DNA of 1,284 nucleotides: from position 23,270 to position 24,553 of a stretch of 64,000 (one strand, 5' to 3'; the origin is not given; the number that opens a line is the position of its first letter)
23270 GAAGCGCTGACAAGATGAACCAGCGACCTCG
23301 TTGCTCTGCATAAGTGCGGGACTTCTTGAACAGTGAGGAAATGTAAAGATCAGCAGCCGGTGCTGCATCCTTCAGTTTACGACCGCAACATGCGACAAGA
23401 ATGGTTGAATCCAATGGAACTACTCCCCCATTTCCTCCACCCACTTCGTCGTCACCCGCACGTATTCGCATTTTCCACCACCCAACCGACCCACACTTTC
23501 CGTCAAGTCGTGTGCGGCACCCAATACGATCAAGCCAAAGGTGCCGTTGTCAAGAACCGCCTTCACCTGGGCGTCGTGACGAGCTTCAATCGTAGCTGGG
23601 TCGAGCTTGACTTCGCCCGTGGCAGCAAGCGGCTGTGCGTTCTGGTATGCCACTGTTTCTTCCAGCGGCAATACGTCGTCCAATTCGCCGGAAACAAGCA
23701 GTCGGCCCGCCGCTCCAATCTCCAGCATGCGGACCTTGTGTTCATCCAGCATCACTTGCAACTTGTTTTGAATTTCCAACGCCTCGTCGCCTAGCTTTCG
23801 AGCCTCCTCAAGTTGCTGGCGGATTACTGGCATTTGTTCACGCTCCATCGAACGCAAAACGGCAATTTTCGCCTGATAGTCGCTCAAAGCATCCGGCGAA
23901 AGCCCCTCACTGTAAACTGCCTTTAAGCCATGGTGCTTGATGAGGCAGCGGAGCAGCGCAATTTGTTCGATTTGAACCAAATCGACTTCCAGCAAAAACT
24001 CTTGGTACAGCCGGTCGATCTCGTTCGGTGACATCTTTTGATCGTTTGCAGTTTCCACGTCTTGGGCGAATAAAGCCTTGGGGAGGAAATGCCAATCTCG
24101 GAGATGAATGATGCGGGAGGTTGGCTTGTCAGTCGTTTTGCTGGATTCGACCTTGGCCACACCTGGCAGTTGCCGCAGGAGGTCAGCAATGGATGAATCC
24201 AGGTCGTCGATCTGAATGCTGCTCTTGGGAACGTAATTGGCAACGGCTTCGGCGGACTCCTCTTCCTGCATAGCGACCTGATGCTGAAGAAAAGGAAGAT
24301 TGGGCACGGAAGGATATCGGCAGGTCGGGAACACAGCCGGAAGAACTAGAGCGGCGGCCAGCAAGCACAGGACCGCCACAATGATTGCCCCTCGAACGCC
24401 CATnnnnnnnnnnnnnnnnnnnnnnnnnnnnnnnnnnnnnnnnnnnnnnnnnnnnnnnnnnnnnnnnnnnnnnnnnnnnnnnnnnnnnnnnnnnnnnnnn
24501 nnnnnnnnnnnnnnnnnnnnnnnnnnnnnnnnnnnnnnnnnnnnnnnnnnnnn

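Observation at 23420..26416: NERD-nuclease/UvrD-like helicase fusion co-transcribed with a membrane-anchored partner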

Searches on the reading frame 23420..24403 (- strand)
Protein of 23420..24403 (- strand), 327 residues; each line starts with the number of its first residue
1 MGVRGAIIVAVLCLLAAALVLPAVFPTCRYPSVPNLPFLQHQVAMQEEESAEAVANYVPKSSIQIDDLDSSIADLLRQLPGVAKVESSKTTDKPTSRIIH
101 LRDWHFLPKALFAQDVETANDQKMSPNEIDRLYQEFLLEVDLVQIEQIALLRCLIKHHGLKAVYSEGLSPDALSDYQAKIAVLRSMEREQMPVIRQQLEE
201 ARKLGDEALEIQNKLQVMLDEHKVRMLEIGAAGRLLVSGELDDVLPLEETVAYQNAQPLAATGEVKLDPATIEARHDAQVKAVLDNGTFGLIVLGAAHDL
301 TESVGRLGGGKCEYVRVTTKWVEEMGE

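Call 6: search_protein_families(library=pfam, proteins=[window:23420-24403:-], max_evalue=0.1)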
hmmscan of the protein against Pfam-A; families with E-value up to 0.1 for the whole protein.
window:23420-24403:- (327 aa): 1 family
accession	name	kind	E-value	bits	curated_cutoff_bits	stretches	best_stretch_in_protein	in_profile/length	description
PF18967.5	PycTM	-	0.013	16.3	27.2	0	6-58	13-69/107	Pycsar effector protein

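Call 7: search_protein_families(library=padloc, proteins=[window:23420-24403:-], max_evalue=0.1)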
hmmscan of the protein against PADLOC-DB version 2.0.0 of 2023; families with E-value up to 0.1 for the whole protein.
window:23420-24403:- (327 aa): 0 families

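Call 8: search_protein_families(library=ncbifam, proteins=[window:23420-24403:-], max_evalue=0.1)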
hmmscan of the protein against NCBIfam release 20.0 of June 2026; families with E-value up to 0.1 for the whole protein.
window:23420-24403:- (327 aa): 0 families

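Call 15: find_homologous_proteins(query=window:23420-24403:-)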
Query window:23420-24403:- (327 aa): 231 proteins with E <= 0.001 among 8000 candidates; the best 120 are listed.
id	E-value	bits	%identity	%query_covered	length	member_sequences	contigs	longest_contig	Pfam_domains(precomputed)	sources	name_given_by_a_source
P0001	1.2e-208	710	100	100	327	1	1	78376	-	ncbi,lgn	-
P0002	9.8e-108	379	57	100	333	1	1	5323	-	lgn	-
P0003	2.6e-106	374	60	90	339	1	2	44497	-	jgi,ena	-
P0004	6.8e-106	373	55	99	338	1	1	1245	-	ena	-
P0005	8.2e-105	369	59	90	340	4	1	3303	-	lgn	-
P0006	1.5e-104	368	55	100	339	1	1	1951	-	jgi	jgi:Tfp pilus assembly protein PilO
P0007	7.4e-104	366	58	90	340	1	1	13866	-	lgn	-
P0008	2.4e-103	364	54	98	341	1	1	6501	-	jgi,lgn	jgi:hypothetical protein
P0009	3.4e-103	364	58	88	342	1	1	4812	-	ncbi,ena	-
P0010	8.7e-103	362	58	92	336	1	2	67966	-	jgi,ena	-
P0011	1.4e-102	362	55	100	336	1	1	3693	-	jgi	jgi:hypothetical protein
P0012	4.3e-102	360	58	88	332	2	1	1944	-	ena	-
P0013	6.0e-102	360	53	100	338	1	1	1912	-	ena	-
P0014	8.4e-102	359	54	100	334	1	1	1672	-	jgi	jgi:hypothetical protein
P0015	8.4e-102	359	53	99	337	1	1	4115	-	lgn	-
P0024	5.2e-100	353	53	100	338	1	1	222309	-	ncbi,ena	-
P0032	1.8e-97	345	55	90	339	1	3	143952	-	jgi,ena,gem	-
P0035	4.6e-97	344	56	90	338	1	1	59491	-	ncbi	-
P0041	1.4e-94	335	52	93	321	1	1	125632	-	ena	-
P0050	7.6e-93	330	48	97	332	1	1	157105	-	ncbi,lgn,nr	ncbi:MAG: hypothetical protein HYX68_13955 [Planctomycetes bacterium]|nr:hypothetical protein [Planc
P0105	2.5e-82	295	45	99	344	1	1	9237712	-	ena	-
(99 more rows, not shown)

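Call 16: find_encoding_contigs(protein=P0024, flank=8000, max_places=2)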
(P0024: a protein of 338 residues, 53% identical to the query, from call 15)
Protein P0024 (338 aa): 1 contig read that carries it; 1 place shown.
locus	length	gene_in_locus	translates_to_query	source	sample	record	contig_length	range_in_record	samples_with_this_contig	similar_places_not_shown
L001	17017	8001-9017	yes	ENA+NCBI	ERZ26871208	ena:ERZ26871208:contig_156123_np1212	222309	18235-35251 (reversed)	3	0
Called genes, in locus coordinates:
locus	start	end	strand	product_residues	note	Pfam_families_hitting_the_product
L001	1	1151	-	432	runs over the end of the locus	PF00155:Aminotran_1_2, PF01212:Beta_elim_lyase, PF01041:DegT_DnrJ_EryC1, PF00266:Aminotran_5, PF01053:Cys_Met_Meta_PP (weak)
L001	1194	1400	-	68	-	-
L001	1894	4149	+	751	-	PF07583:PSCyt2, PF07587:PSD1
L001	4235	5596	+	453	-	PF07394:DUF1501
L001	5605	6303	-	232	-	PF03543:Peptidase_C58 (faint)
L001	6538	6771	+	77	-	-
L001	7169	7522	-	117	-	PF13335:Mg_chelatase_C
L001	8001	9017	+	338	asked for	-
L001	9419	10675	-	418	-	-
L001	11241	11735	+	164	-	-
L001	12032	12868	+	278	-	-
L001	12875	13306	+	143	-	PF05635:23S_rRNA_IVP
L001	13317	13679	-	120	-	-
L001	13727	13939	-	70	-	-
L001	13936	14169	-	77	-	-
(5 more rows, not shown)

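Call 17: find_encoding_contigs(protein=P0050, flank=8000, max_places=2)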
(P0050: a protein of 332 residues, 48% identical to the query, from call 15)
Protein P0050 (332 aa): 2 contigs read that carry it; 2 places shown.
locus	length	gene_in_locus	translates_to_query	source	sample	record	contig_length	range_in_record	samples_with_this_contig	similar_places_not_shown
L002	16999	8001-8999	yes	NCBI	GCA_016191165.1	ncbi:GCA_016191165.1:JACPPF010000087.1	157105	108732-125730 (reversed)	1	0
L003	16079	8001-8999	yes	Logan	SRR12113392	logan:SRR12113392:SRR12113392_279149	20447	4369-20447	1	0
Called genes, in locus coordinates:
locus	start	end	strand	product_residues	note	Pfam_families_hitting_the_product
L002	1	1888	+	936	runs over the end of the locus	PF04465:DUF499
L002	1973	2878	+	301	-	-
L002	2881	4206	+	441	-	PF02171:Piwi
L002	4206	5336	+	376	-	PF13289:SIR2_2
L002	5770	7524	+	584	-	PF03235:GmrSD_N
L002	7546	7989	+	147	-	-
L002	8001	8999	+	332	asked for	-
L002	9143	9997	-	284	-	PF02195:ParB_N (weak), PF17762:HTH_ParB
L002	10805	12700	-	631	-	-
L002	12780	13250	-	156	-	-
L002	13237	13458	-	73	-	-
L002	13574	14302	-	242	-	-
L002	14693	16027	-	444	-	PF01555:N6_N4_Mtase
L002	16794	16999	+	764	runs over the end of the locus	PF07508:Recombinase, PF13408:Zn_ribbon_recom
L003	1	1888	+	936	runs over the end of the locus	PF04465:DUF499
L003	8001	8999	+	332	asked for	-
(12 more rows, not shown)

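Call 18: find_encoding_contigs(protein=P0105, flank=8000, max_places=2)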
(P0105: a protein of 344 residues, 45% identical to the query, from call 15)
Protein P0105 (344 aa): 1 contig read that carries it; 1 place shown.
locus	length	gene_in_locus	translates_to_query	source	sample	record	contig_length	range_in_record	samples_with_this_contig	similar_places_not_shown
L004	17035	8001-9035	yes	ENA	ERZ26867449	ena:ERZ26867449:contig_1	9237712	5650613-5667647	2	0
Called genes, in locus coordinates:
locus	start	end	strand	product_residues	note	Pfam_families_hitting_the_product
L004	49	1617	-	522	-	PF16697:Yop-YscD_cpl, PF00498:FHA, PF01590:GAF (weak), PF13185:GAF_2, PF13492:GAF_3, PF01966:HD, PF13487:HD_5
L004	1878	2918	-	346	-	-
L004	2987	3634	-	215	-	PF04542:Sigma70_r2, PF08281:Sigma70_r4_2, PF04545:Sigma70_r4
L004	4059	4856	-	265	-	PF00535:Glycos_transf_2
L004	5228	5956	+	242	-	PF13719:Zn_ribbon_5 (weak)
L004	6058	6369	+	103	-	PF22400:DUF6980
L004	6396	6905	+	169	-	-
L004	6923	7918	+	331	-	PF13541:ChlI, PF01078:Mg_chelatase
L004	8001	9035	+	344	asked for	-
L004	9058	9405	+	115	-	PF10686:YAcAr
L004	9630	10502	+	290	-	PF18144:SMODS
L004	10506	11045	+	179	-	PF27874:Mob_CxxC_CxxC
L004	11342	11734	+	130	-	PF11969:DcpS_C, PF01230:HIT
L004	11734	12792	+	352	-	PF01844:HNH, PF13395:HNH_4 (weak)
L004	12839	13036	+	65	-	-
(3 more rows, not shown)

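Call 36: search_solved_structures(query=A3, max_evalue=10)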
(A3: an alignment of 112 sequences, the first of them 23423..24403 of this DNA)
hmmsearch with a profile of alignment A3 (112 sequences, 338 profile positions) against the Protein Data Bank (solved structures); distinct sequences matched with E-value up to 10: 1.
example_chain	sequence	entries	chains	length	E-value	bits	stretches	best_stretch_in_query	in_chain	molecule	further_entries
2cu6_A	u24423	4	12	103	2.3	10.5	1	69-97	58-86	dTDP-4-keto-L-rhamnose reductase-related Protein | Putative uncharacterized protein TTHB138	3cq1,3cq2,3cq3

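Call 43: predict_structure(alignment_id=A3)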
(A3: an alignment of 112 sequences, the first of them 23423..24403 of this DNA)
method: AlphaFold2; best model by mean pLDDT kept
length: 327 residues; sequences in the alignment: 112
mean_pLDDT: 91.2   pTM: 0.86
mean pLDDT of the five models: 91.2, 90.5, 89.5, 88.3, 88.2
residues with pLDDT >= 90: 270; 70-90: 22; 50-70: 25; < 50: 10
segments of 3 or more residues with pLDDT < 50: 20-27
pLDDT, mean of each block of 10 residues (from residue 1): 57 57 45 79 98 98 96 96 96 97 95 89 93 96 98 98 97 98 98 98 96 97 98 98 97 86 82 97 97 95 97 98 88
secondary structure, 60 per line:
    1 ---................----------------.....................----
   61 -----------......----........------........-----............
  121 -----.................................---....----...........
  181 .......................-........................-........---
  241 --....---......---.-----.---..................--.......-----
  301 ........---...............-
elements in order: H4-19 H36-56 H72-77 E82-89 E96-103 H109-120 H126-158 E162-165 H170-203 H205-228 H230-237 E243-246 H250-255 H269-286 E289-295 H301-308 E312-319 H320-326

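Call 49: find_encoding_contigs(protein=P0003, flank=8000, max_places=1)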
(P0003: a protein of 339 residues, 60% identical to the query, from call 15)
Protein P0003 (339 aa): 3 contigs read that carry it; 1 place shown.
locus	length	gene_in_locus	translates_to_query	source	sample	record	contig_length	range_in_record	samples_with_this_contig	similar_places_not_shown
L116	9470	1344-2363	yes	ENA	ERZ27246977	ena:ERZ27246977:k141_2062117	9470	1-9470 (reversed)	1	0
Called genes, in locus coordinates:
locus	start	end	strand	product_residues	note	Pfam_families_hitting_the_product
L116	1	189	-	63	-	?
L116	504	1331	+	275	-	PF04266:ASCH (weak)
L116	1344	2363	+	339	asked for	-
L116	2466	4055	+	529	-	PF18733:HEPN_LA2681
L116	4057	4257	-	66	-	-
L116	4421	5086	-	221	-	-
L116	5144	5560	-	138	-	PF00190:Cupin_1 (weak), PF07883:Cupin_2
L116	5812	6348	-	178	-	-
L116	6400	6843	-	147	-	PF12697:Abhydrolase_6 (weak)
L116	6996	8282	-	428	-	PF13415:Beta-prop_FBX42 (faint), PF24981:Beta-prop_ATRN-LZTR1 (faint), PF01344:Kelch_1 (faint), PF07646:Kelch_2 (faint), PF24681:Kelch_KLHDC2_KLHL20_DRC7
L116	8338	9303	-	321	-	PF10503:Esterase_PHB (weak), PF01738:DLH (weak), PF00326:Peptidase_S9 (faint), PF02230:Abhydrolase_2 (weak)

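Call 50: find_encoding_contigs(protein=P0032, flank=8000, max_places=1)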
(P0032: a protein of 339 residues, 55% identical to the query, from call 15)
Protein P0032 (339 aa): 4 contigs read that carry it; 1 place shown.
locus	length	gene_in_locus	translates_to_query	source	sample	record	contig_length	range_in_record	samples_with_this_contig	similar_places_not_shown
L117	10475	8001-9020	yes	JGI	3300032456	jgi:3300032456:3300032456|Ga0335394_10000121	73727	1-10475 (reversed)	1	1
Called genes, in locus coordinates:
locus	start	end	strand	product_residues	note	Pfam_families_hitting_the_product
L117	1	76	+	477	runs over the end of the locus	PF05936:T6SS_VasE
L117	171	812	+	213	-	PF09850:DotU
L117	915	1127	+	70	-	-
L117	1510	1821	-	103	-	PF07883:Cupin_2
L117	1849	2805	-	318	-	PF00089:Trypsin, PF13365:Trypsin_2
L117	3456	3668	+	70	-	PF00313:CSD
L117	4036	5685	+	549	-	PF13432:TPR_16 (faint), PF07719:TPR_2 (faint), PF13428:TPR_14 (faint), PF14559:TPR_19 (faint), PF25064:ARM_TT21_5th (faint), PF13431:TPR_17 (faint), PF13414:TPR_11 (faint)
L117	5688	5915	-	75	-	-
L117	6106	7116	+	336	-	PF13541:ChlI, PF01078:Mg_chelatase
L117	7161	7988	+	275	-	-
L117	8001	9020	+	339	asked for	-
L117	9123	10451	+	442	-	PF00515:TPR_1 (faint), PF18733:HEPN_LA2681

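Call 51: find_encoding_contigs(protein=P0041, flank=8000, max_places=1)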
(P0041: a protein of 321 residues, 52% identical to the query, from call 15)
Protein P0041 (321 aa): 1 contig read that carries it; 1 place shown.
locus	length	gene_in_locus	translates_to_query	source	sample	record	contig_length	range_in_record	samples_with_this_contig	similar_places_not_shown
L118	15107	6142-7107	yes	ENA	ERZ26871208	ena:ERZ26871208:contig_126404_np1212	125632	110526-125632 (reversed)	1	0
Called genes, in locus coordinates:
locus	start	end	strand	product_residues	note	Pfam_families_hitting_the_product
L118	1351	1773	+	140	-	-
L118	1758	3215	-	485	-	PF13576:Pentapeptide_3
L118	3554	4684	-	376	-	-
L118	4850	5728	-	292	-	PF01551:Peptidase_M23 (weak)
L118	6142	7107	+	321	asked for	-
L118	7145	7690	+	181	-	-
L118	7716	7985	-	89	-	PF13020:NOV_C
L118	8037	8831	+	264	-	-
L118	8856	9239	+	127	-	PF01965:DJ-1_PfpI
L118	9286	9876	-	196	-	PF13091:PLDc_2, PF00614:PLDc (faint)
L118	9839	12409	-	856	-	PF00270:DEAD, PF04851:ResIII (faint), PF00271:Helicase_C, PF22590:Cas3-like_C_2 (faint)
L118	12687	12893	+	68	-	PF12728:HTH_17, PF00376:MerR, PF13411:MerR_1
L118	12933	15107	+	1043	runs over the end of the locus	PF08378:NERD, PF00069:Pkinase, PF07714:PK_Tyr_Ser-Thr, PF00069:Pkinase, PF03118:RNA_pol_A_CTD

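Call 58: list_cluster_members(proteins=[P0001, P0121, P0002, P0122, P0009, P0035])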
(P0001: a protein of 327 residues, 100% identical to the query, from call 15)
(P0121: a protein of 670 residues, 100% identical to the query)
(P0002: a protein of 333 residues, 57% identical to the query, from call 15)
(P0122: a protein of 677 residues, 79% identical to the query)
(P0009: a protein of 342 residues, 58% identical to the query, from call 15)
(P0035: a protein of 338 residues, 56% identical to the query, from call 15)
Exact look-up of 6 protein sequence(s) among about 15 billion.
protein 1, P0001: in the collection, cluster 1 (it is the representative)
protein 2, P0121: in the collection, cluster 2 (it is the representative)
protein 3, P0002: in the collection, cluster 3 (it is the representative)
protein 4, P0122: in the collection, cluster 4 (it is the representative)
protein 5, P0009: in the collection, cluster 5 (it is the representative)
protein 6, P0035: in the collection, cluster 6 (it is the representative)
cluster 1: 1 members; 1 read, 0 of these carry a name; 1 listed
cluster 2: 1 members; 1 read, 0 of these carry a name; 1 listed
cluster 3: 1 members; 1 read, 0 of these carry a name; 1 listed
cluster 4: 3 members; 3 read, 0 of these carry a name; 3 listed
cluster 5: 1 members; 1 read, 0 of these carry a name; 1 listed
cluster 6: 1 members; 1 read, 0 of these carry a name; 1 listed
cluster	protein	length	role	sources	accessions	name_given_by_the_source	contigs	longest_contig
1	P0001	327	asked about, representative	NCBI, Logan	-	-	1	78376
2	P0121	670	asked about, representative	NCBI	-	-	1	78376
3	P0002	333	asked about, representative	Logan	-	-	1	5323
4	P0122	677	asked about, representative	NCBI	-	-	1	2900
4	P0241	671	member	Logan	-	-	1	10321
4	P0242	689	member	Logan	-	-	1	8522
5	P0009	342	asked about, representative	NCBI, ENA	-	-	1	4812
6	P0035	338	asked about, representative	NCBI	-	-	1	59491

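Call 64: find_related_loci(query=A3, collection=viral_contigs, flank=10000)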
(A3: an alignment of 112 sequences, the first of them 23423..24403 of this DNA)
Query A3 (327 aa) in viral_contigs; peptide patterns used: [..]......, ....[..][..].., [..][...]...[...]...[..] (x = any residue, [..] = any of these).
81 stretches matched a pattern, but none encodes a relative of the query by tblastn (E <= 1e-3).
